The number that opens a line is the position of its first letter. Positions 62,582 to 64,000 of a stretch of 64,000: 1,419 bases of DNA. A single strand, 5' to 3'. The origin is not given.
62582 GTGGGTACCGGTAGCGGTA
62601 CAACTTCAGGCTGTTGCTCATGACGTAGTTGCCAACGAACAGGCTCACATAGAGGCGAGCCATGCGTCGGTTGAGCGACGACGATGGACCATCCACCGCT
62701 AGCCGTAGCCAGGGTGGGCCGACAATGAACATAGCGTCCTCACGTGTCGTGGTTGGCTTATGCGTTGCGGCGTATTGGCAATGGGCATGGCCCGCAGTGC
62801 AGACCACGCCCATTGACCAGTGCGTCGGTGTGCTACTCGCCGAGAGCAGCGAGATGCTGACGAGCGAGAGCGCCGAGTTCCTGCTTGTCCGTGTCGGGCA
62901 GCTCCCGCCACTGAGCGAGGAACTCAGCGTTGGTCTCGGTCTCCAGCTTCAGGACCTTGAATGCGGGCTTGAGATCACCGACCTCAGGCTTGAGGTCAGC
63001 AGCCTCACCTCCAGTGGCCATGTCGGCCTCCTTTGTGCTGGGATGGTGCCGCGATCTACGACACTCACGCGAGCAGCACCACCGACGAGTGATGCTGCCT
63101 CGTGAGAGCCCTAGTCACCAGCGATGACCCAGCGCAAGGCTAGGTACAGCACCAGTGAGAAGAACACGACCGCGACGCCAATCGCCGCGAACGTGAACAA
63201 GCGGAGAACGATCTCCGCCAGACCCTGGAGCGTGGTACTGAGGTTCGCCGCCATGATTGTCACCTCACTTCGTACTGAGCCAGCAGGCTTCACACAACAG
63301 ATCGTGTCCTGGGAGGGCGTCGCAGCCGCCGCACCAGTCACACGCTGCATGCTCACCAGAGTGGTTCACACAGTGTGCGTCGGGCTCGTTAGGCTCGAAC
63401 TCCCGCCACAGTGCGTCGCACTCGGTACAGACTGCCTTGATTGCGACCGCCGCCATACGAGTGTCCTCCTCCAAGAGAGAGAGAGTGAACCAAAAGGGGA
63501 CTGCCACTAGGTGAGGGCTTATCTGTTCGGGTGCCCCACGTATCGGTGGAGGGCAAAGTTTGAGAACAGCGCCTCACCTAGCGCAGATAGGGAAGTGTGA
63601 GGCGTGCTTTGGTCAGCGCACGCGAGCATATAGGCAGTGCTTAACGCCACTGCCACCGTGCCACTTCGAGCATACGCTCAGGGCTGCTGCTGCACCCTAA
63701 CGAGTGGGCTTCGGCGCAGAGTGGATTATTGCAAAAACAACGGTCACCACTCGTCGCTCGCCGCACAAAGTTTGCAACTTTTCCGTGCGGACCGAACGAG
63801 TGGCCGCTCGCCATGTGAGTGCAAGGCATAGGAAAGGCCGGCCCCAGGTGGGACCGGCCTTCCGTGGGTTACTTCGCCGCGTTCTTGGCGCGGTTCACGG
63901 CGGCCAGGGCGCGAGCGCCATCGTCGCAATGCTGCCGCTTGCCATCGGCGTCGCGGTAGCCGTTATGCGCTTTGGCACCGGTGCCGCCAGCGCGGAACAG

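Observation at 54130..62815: Four copies of a conserved ~50-nt 5' leader motif, each preceded by a hairpin with compensatory base changes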

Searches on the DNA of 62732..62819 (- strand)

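Call 70: build_rna_model(alignment_id=A2, structure=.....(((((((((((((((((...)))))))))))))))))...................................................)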
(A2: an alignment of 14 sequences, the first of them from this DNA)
Model R1 built from alignment A2 (14 sequences, 93 columns); structure: as given.
model positions 88; base pairs 17; branch points 0; effective number of sequences 6.29; information 0.647 bits per position. Calibrated on 0.2 Mb of random sequence (short: E-values are rough).
structure used (alignment columns):
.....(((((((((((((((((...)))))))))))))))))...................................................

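Call 71: search_with_rna_model(model_id=R1, sources=[window, L017, L019, L021, L026, L028, L033, L034, L035], max_evalue=5, make_alignment=true)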
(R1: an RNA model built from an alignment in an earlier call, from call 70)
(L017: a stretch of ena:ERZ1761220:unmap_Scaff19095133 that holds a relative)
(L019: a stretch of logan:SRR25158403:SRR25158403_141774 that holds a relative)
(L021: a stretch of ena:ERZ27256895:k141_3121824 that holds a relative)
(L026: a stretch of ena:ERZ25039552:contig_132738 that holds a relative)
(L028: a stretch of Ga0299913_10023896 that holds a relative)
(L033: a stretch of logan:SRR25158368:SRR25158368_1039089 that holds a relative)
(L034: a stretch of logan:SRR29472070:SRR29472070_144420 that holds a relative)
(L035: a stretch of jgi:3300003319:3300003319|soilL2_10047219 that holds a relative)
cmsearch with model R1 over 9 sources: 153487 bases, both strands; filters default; matches with E-value up to 5: 32.
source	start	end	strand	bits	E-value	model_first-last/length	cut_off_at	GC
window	57765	57852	-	89.7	7.2e-27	1-88/88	no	0.61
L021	586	674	+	89.3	9.6e-27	1-88/88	no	0.62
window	62732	62819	-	87.5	3.8e-26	1-88/88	no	0.6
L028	3437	3524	-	87.1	4.9e-26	1-88/88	no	0.69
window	60931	61018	-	83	1e-24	1-88/88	no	0.61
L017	12591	12677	+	80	9.8e-24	1-88/88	no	0.64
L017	4799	4886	+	73.8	9.3e-22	1-88/88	no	0.58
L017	9361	9448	+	72.8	2e-21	1-88/88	no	0.66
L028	1491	1578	-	70.9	8.3e-21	1-88/88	no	0.65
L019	1727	1814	+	62.9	2.9e-18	1-88/88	no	0.61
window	54140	54228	-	62.5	4e-18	1-88/88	no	0.61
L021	5170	5257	+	60.6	1.7e-17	1-88/88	no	0.64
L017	2675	2761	+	58.6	7.1e-17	1-88/88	no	0.62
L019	4974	5059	+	54.7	1.3e-15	1-88/88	no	0.59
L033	3854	3899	+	24.5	6.6e-06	1-46/88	3'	0.59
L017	1839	1915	+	23.4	1.6e-05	1-88/88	no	0.64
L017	12594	12631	-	13.3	0.027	5-42/88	no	0.76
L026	7483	7530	+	12.5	0.049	1-88/88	no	0.62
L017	21315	21356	+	11.9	0.076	5-56/88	no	0.64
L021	548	630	-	11.7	0.086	1-88/88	no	0.63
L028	3486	3518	+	11.1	0.14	7-39/88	no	0.79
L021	11884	11920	+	11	0.15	5-41/88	no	0.76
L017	4789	4839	-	10.1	0.29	5-55/88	no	0.61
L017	11157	11191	-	8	1.4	1-88/88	no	0.63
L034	300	344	+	6.7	3.5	1-88/88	no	0.62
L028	5518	5530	+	6.5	4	17-29/88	no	0.85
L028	3521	3539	+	6.4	4.5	14-32/88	no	0.63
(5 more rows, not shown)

Alignment A3: 32 matches aligned to the model, 99 columns, each read 5' to 3' on its own strand. Consensus structure (alignment columns), stored with it:
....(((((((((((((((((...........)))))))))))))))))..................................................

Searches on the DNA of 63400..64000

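Call 84: search_with_rna_model(model_id=R1, source=window, start=63400, end=64000, filters=off, max_evalue=10, show_alignments=2)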
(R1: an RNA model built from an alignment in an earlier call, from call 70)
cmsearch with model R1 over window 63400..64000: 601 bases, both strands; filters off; matches with E-value up to 10: 12.
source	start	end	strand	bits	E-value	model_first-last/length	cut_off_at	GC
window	63786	63869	-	14.3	5.2e-05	1-88/88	no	0.68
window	63793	63857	+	6.4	0.018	1-88/88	no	0.68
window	63690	63729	-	5.7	0.031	1-88/88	no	0.57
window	63447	63475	-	5.2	0.043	1-88/88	no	0.66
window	63528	63558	-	1.9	0.51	1-88/88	no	0.68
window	63912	63944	+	1.3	0.8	5-44/88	no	0.67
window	63755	63782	-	-0.7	3.5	1-88/88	no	0.5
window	63417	63443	-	-1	4.1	1-88/88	no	0.56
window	63946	63956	+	-1.2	4.9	18-28/88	no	0.91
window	63936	63975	-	-1.3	5.2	1-88/88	no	0.65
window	63518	63551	+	-1.3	5.3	1-88/88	no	0.59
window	63610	63644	-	-1.8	7.8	1-88/88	no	0.54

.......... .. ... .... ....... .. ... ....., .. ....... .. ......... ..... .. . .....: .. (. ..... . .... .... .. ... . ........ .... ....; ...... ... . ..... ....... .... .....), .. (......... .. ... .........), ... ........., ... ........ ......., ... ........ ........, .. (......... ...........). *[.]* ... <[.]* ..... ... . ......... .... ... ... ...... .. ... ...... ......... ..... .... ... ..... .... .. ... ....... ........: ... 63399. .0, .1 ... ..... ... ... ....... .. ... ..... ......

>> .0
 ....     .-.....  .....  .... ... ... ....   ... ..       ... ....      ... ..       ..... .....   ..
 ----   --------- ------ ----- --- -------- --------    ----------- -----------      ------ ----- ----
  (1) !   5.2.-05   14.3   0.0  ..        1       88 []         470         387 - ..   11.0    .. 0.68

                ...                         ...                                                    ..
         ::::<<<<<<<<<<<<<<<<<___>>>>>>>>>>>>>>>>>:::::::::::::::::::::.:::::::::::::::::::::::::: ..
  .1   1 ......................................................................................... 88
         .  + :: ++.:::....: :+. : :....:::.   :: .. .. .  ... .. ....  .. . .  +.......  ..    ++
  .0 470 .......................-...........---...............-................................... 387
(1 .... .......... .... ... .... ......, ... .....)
